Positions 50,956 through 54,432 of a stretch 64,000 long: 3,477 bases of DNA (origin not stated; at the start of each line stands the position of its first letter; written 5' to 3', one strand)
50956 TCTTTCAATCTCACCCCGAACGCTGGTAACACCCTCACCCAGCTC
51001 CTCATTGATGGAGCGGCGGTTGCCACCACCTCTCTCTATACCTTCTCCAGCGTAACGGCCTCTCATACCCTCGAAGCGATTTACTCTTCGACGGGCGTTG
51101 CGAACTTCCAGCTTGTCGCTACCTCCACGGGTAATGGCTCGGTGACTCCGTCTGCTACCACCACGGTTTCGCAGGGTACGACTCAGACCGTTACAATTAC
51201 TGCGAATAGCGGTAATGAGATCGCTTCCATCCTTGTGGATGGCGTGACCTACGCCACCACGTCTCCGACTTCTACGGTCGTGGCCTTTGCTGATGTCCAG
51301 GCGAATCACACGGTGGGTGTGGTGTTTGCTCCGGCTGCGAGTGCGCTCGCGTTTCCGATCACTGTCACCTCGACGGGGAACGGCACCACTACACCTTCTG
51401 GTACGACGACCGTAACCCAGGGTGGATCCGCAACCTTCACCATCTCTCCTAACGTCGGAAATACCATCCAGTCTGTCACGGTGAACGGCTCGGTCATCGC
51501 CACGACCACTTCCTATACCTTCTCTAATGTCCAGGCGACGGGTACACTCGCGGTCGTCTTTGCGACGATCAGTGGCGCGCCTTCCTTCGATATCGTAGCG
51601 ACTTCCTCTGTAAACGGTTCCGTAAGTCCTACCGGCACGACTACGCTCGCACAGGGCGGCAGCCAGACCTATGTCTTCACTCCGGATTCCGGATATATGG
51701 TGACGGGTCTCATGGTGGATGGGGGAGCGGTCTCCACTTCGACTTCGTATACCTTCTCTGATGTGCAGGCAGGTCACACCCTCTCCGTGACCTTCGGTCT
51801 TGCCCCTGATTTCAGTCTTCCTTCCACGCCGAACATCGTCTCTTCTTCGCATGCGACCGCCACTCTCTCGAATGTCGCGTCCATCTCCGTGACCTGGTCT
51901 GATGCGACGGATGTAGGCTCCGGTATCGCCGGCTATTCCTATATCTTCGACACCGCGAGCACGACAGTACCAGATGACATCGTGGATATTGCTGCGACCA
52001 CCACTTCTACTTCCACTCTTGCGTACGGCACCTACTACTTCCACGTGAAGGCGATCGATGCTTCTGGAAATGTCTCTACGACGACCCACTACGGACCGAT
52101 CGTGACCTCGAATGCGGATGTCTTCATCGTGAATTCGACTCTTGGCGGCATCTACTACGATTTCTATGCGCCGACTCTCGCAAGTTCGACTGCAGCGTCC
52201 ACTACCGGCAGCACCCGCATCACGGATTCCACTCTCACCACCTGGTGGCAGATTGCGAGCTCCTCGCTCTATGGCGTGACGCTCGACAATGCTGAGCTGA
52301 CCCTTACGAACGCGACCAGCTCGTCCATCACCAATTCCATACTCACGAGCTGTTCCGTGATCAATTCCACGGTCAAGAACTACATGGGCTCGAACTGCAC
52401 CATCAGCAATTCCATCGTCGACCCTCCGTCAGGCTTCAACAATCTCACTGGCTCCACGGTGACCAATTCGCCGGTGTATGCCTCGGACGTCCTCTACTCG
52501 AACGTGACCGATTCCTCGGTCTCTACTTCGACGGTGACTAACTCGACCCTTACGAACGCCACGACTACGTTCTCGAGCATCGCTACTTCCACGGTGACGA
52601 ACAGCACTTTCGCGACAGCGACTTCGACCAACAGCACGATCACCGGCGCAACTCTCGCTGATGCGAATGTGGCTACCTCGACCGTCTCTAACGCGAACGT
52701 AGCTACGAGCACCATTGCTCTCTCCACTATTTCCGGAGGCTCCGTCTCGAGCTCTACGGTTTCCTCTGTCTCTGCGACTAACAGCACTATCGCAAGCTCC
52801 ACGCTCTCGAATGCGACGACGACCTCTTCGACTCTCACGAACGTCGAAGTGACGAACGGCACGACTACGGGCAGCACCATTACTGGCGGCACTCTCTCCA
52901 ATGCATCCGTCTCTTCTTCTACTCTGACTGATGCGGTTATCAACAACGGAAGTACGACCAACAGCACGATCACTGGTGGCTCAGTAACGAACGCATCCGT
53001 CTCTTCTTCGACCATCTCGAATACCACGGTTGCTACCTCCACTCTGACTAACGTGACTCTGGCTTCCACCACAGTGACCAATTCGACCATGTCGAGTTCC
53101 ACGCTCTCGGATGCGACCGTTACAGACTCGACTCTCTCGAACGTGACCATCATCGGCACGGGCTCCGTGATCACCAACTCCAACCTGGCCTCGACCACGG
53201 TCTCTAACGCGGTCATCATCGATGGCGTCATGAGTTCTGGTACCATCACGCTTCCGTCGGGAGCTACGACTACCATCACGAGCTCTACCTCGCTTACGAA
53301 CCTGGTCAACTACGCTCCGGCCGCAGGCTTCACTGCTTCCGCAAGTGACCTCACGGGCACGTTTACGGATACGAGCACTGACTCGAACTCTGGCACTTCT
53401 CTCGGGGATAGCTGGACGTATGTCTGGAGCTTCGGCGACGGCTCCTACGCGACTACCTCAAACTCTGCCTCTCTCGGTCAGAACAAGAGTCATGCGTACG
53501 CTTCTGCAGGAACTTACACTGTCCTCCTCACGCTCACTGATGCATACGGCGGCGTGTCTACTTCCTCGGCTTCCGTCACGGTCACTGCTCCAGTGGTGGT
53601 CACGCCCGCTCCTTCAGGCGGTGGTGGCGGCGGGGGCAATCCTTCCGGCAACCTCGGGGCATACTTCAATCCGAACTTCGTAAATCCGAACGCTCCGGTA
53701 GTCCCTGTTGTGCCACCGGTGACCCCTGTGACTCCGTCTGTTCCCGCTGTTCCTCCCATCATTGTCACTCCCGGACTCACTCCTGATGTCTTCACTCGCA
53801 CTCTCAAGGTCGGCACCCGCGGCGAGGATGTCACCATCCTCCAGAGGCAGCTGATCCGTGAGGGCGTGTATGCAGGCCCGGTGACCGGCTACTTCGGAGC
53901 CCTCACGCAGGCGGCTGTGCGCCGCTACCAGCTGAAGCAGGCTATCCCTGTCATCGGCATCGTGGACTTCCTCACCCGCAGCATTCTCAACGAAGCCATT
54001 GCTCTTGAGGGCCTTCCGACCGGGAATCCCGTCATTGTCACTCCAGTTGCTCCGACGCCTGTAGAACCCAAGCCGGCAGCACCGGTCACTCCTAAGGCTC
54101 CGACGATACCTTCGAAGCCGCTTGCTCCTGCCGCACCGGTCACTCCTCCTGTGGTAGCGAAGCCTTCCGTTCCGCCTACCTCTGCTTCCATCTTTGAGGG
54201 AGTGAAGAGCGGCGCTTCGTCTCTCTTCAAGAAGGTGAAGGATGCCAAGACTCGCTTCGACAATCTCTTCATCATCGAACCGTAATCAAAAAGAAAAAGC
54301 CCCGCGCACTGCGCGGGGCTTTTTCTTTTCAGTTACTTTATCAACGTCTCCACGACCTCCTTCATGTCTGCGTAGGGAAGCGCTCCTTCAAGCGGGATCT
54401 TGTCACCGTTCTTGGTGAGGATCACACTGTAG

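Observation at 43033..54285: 11.3-kb gene for a ~3750-aa surface protein with ~35 alternating InlB-B-repeat-like domains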

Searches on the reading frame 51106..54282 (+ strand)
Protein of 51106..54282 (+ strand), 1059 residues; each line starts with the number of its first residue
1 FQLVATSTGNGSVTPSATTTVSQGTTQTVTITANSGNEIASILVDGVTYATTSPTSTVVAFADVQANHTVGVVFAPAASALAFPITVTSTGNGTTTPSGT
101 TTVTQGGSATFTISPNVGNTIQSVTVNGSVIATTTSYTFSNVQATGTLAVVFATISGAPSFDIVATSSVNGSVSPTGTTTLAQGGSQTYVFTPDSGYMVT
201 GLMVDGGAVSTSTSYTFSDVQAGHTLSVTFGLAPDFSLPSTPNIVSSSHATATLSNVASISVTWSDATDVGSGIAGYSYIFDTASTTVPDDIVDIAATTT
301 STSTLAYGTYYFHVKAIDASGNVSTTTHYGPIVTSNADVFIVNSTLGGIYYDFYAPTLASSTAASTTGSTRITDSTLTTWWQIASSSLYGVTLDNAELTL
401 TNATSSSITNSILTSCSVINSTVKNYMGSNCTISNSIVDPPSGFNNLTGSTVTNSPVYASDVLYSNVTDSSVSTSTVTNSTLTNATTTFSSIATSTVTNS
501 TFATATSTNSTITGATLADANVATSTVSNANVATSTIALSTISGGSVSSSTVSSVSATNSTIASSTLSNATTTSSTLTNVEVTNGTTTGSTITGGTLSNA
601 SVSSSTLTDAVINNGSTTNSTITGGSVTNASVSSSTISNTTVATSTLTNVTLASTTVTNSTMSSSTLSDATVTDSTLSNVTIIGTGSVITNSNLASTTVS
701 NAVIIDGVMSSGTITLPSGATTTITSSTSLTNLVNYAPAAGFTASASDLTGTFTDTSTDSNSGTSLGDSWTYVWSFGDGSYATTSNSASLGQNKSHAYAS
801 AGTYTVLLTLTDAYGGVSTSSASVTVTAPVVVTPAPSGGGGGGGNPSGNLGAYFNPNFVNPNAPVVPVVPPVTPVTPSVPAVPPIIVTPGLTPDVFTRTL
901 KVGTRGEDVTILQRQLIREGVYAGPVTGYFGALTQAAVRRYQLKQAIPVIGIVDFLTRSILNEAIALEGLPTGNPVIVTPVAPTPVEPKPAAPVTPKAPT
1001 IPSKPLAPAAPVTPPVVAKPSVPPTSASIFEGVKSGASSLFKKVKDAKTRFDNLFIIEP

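Call 72: search_protein_representatives(protein=window:51106-54282:+)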
Query: 1059 residues. Proteins with E-value up to 0.001 (for the whole library): 29760; up to 1e-10: 9237; up to 1e-30: 1938. The best 150 are listed.
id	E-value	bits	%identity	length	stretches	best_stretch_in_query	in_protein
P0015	0.0e+00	1218.2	34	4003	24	7-230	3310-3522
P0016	0.0e+00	1113.4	33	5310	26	80-231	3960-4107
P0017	0.0e+00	1078.8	34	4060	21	7-231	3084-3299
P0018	9.0e-284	960.7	39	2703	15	10-231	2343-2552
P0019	8.9e-268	907.7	44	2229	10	19-383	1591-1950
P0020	1.1e-254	864.5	38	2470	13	5-230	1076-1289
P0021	6.2e-242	822.2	31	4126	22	1-233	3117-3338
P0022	1.4e-238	811.1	34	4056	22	2-231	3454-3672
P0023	6.3e-237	805.6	35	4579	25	87-242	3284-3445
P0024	9.0e-229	778.7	43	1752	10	2-231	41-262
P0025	6.7e-220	749.3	34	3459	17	82-231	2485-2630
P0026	1.3e-208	712.0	45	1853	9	2-232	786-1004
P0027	3.2e-208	710.6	32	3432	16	2-232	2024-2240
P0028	5.0e-207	706.7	37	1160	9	1-232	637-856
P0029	3.1e-203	694.2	35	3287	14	2-240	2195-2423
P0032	3.7e-186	637.7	46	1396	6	85-594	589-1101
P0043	2.9e-164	565.2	42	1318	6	16-517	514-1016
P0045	1.6e-160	552.8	52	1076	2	130-626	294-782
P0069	2.0e-143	496.2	50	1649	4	106-510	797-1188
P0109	4.2e-119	415.8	48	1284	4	92-514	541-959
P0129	3.1e-111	389.7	42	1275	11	237-337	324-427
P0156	1.6e-103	364.2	39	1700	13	239-331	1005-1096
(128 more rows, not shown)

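Call 75: list_cluster_members(proteins=[P0015, P0016, P0017, P0018, P0019, P0032, P0043, P0045, P0069, P0024])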
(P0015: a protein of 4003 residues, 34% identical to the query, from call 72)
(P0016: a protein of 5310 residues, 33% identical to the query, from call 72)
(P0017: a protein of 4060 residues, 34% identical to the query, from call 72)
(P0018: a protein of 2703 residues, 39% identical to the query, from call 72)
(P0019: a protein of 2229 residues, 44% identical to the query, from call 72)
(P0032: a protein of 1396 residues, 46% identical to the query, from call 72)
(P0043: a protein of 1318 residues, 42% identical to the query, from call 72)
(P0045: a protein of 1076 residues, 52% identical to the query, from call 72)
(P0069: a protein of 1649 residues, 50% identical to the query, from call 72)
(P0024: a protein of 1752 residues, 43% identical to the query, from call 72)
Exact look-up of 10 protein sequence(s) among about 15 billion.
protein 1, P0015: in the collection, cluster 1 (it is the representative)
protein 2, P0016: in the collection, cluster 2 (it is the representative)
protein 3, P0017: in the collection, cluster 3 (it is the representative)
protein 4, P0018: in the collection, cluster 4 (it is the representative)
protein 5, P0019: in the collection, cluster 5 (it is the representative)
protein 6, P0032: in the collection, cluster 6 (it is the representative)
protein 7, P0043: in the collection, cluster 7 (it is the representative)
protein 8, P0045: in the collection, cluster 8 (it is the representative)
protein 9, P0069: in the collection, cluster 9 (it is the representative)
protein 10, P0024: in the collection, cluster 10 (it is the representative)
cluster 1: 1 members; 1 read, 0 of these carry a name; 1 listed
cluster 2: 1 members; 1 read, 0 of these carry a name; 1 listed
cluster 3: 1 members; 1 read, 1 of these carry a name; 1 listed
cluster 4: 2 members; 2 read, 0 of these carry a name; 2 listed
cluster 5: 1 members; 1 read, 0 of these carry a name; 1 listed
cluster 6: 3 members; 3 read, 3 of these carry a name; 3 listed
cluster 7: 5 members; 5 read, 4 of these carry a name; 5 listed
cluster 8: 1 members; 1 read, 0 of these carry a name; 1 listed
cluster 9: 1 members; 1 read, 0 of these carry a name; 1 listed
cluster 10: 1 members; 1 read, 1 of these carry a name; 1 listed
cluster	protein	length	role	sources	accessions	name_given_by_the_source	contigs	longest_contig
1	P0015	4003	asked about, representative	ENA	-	-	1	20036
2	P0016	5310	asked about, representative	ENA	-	-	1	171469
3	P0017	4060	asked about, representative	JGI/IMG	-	hypothetical protein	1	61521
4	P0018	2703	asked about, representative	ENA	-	-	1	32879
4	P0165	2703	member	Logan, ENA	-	-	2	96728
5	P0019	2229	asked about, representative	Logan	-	-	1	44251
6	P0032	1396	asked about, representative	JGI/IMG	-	uncharacterized protein YjbI with pentapeptide repeats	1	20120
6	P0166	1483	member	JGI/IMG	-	uncharacterized protein YjbI with pentapeptide repeats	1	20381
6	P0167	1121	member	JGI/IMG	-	uncharacterized protein YjbI with pentapeptide repeats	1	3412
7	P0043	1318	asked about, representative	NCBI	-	-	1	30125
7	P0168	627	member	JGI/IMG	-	hypothetical protein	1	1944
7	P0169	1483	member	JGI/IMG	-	hypothetical protein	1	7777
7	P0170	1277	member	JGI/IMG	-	hypothetical protein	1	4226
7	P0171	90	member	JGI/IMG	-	hypothetical protein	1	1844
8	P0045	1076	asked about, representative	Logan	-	-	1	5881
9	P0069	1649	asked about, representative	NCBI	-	-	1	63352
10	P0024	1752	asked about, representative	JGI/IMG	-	hypothetical protein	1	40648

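Call 86: search_protein_families(library=pfam, proteins=[P0019, P0032, P0043, P0045, P0069, P0109], max_evalue=0.0001)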
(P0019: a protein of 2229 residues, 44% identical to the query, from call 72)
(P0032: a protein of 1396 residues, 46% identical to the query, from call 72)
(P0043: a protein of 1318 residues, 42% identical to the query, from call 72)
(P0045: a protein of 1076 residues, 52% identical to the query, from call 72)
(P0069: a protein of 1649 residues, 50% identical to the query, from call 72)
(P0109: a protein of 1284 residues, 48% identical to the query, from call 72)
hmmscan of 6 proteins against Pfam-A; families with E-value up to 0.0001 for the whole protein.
P0019 (2229 aa): 6 families
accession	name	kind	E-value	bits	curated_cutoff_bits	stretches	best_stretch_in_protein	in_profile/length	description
PF16403.11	Bact_surface_Ig-like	-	1.7e-117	384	27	6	233-305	1-71/71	Bacterial surface protein, Ig-like domain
PF18911.6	PKD_4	-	9.5e-23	80.5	27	2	736-827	1-85/85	PKD domain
PF00801.26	PKD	-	1.9e-14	53.9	23.5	2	770-823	28-77/80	PKD domain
PF18981.6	InlK_D3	-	3.4e-11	43.5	25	0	1531-1565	41-75/75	Internalin K domain (D3/D4)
PF02494.22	HYR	-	6.1e-07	30.1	21.7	0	1570-1647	2-81/81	HYR domain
PF13599.13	Pentapeptide_4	-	2.4e-05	24.7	38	0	1938-2008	7-76/78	Pentapeptide repeat region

P0032 (1396 aa): 3 families
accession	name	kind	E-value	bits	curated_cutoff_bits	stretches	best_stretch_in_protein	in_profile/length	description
PF16403.11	Bact_surface_Ig-like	-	1e-34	118.8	27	2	427-499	1-71/71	Bacterial surface protein, Ig-like domain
PF18911.6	PKD_4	-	1.2e-12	48.1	27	1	1185-1272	4-85/85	PKD domain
PF00801.26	PKD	-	6.2e-08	33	23.5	1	1189-1266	8-75/80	PKD domain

P0043 (1318 aa): 3 families
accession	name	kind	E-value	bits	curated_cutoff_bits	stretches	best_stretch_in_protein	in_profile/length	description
PF16403.11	Bact_surface_Ig-like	-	8.4e-39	131.9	27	2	509-580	1-71/71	Bacterial surface protein, Ig-like domain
PF18911.6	PKD_4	-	7.3e-08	32.8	27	1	1088-1180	1-83/85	PKD domain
PF00801.26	PKD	-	2.1e-06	28.1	23.5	1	1126-1175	35-76/80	PKD domain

P0045 (1076 aa): 3 families
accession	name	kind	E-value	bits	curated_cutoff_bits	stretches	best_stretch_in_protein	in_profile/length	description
PF16403.11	Bact_surface_Ig-like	-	2.8e-33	114.2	27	2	33-102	1-71/71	Bacterial surface protein, Ig-like domain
PF18911.6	PKD_4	-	3e-06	27.6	27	1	843-931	3-83/85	PKD domain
PF00801.26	PKD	-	5.9e-06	26.6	23.5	1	873-924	27-74/80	PKD domain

P0069 (1649 aa): 5 families
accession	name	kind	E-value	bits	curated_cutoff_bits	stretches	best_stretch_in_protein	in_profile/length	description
PF18676.6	MBG_2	-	3e-109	358.2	25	6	529-604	1-72/72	MBG domain (YGX type)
PF16403.11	Bact_surface_Ig-like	-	2e-14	53.8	27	1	225-294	1-71/71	Bacterial surface protein, Ig-like domain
PF00404.24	Dockerin_1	-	8.8e-09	35.9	22.9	1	1599-1645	2-54/57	Dockerin type I domain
PF13599.13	Pentapeptide_4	-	2.6e-07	31.1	38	0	1158-1223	11-76/78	Pentapeptide repeat region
PF24507.1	Ig_CFAP65_4th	-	1.1e-06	29.4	27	0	328-381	23-73/76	CFAP65, fourth Ig-like domain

P0109 (1284 aa): 12 families
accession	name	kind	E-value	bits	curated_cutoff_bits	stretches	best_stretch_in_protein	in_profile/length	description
PF16403.11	Bact_surface_Ig-like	-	7.9e-146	474.8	27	9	44-113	1-71/71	Bacterial surface protein, Ig-like domain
PF02494.22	HYR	-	4e-26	91.6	21.7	0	440-516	1-81/81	HYR domain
PF18981.6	InlK_D3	-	1.1e-19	70.8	25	0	75-108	36-69/75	Internalin K domain (D3/D4)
PF18911.6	PKD_4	-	2.1e-12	47.4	27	1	1127-1201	20-85/85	PKD domain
PF00801.26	PKD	-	3.5e-12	46.6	23.5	1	1138-1196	26-76/80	PKD domain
PF19077.6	Big_13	-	6.2e-11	43.1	27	0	567-596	69-97/102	Bacterial Ig-like domain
PF23237.1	HYR_4C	-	2.6e-10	40.8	27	0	549-597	23-73/73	HYR-like domain with 4 cysteines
PF07523.18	Big_3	-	1.5e-08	35.2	21.2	0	79-112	39-67/68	Bacterial Ig-like domain (group 3)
PF00404.24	Dockerin_1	-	1.8e-08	34.9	22.9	1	1232-1278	1-53/57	Dockerin type I domain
PF13750.12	Big_3_3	-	5.5e-08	33.1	27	0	569-616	11-59/157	Bacterial Ig-like domain (group 3)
PF15418.12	DUF4625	-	3.2e-07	31.1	27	0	650-676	104-130/131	Domain of unknown function (DUF4625)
PF09136.16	Glucodextran_B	-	3.8e-07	30.4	27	0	453-516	15-81/83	Glucodextranase, domain B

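Call 96: search_protein_families(library=pfam, proteins=[P0129, P0156], max_evalue=1)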
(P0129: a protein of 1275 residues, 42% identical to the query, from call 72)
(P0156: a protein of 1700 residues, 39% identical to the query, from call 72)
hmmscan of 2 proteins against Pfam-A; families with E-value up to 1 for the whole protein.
P0129 (1275 aa): 6 families
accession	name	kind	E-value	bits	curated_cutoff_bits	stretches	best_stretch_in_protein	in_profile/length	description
PF19077.6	Big_13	-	1.2e-36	125.6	27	10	376-425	53-101/102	Bacterial Ig-like domain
PF12245.14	Big_3_2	-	0.0016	19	23.3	0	886-935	69-113/122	Bacterial Ig-like domain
PF22086.1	DUF6940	-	0.13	13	27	0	599-613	140-154/168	Family of unknown function (DUF6940)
PF15418.12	DUF4625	-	0.17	12.6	27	0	914-934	103-123/131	Domain of unknown function (DUF4625)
PF09939.14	DUF2171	-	0.18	12.5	25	0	284-309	26-51/64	Uncharacterized protein conserved in bacteria (DUF2171)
PF16967.11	TcfC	-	0.29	11.1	29.4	0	900-929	29-56/68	E-set like domain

P0156 (1700 aa): 3 families
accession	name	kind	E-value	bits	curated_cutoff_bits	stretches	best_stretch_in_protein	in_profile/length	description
PF07495.19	Y_Y_Y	-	1.6e-14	54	26.6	2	1158-1196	28-62/65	Y_Y_Y domain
PF13860.13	FlgD_ig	-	1.3e-05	25.5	27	1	1615-1681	7-71/79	FlgD Ig-like domain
PF13585.12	CHU_C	-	0.28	11.8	27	1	1625-1688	22-75/86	CHU_C Type IX secretion signal domain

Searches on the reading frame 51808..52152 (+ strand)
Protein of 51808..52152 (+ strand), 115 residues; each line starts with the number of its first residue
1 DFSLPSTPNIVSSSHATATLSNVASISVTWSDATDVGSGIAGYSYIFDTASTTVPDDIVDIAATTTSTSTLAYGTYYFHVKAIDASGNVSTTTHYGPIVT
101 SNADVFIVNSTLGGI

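Call 96: search_protein_families(library=pfam, proteins=[window:51808-52152:+], max_evalue=1)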
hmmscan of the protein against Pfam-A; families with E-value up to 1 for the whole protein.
window:51808-52152:+ (115 aa): 2 families
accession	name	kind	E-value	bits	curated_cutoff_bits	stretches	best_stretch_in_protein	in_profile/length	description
PF07495.19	Y_Y_Y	-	0.12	12.7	26.6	1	65-88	29-52/65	Y_Y_Y domain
PF16967.11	TcfC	-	0.15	12.1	29.4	1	67-93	37-63/68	E-set like domain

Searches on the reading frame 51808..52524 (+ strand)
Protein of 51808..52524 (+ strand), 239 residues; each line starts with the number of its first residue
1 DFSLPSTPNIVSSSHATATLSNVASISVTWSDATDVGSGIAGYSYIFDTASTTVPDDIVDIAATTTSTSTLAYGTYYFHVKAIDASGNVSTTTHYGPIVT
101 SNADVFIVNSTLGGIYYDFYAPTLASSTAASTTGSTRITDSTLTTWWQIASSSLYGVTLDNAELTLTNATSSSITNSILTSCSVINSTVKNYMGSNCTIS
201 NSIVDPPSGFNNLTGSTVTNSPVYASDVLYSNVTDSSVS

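Call 37: find_homologous_proteins(query=window:51808-52524:+, max_evalue=0.001)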
Query seq(239 aa): 1960 candidates shared short words with the query, none scored E <= 0.001.

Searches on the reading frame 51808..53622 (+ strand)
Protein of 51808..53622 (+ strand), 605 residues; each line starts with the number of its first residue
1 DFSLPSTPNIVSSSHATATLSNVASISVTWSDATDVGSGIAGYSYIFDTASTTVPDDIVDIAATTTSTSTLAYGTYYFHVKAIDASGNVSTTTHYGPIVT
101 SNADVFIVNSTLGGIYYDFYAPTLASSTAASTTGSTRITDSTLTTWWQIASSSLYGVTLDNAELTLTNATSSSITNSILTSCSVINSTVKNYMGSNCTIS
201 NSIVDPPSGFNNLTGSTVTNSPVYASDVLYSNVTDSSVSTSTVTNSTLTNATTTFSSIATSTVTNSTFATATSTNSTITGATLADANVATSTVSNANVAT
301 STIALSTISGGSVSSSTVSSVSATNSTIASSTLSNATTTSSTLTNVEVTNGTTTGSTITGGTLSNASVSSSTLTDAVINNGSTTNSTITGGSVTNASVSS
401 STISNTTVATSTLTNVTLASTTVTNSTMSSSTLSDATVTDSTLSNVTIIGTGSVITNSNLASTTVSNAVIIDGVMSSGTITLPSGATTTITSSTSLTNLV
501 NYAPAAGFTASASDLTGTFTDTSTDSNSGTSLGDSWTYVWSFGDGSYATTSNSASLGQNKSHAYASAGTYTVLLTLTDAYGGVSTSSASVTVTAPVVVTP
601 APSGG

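Call 52: predict_structure(protein=window:51808-53622:+)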
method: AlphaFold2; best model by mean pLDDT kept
length: 605 residues; sequences in the alignment: 1
mean_pLDDT: 38.1   pTM: 0.33
mean pLDDT of the five models: 38.1, 34.9, 33.9, 30.2, 28.6
residues with pLDDT >= 90: 0; 70-90: 38; 50-70: 77; < 50: 490
segments of 3 or more residues with pLDDT < 50: 1-327, 405-411, 457-605
pLDDT, mean of each block of 10 residues (from residue 1): 26 25 27 29 31 29 28 32 41 31 29 31 26 24 23 26 29 29 29 28 30 34 36 33 40 35 40 37 32 33 30 31 47 61 70 76 76 74 70 62 43 50 54 56 53 48 34 33 29 27 27 30 35 35 36 31 35 36 38 35 34
secondary structure, 60 per line:
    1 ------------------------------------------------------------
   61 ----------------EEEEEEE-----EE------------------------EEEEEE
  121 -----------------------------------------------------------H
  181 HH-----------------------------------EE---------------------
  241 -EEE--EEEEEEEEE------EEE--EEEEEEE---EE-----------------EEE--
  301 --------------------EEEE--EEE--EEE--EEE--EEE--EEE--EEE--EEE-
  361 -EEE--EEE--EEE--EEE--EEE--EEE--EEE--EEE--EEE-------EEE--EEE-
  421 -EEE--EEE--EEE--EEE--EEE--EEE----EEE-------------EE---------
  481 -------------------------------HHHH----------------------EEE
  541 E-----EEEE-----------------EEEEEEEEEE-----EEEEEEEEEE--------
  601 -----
elements in order: E77-83 E115-120 E242-244 E247-255 E262-264 E267-273 E296-298 E321-324 E327-329 E332-334 E337-339 E342-344 E347-349 E352-354 E357-359 E362-364 E367-369 E372-374 E377-379 E382-384 E387-389 E392-394 E397-399 E402-404 E412-414 E417-419 E422-424 E427-429 E432-434 E437-439 E442-444 E447-449 E454-456 H512-515 E538-541 E547-550 E568-577 E583-592

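Call 56: search_solved_structures(query=A2, max_evalue=1)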
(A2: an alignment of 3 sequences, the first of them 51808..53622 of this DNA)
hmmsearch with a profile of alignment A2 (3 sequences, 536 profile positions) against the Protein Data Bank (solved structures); distinct sequences matched with E-value up to 1: 31.
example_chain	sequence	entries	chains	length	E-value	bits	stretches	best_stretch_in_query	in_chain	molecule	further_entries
9lqj_A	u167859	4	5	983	1.2e-16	63.5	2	468-522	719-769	Collagenase ColH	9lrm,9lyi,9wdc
9lrk_A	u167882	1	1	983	1.2e-16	63.5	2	468-522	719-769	Collagenase ColH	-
4l9d_A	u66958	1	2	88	1.5e-12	49.9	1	434-526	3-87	Protease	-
2c26_A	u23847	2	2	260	7.4e-12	47.7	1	436-526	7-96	ENDOGLUCANASE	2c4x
6aem_A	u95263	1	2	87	5e-11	44.9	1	434-526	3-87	PKD domain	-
4aqo_A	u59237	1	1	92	1.3e-10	43.6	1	436-522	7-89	COLLAGENASE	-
4jrw_A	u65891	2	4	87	3.9e-10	42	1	450-522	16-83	Collagenase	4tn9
2y72_A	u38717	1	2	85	9.6e-10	40.7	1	458-522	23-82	COLLAGENASE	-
2y3u_A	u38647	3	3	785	5.2e-09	38.3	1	436-522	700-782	COLLAGENASE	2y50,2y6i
4u6t_A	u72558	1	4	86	5.8e-09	38.1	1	467-522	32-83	ColH protein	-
4u7k_A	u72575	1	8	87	6e-09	38.1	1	467-522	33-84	ColH protein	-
4jgu_A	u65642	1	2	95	1.1e-07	33.9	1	471-524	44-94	ColH protein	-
4yei_A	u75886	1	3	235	5e-05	25.1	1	215-368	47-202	beta1mut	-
4yfo_A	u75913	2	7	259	6.7e-05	24.7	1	215-380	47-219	beta1_ex1 | 6beta1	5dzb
4yc5_A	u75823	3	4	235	8.7e-05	24.3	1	215-368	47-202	beta1 | beta1 protein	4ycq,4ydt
2yuw_A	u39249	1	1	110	0.32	12.6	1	19-86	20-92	Myosin binding protein C, slow type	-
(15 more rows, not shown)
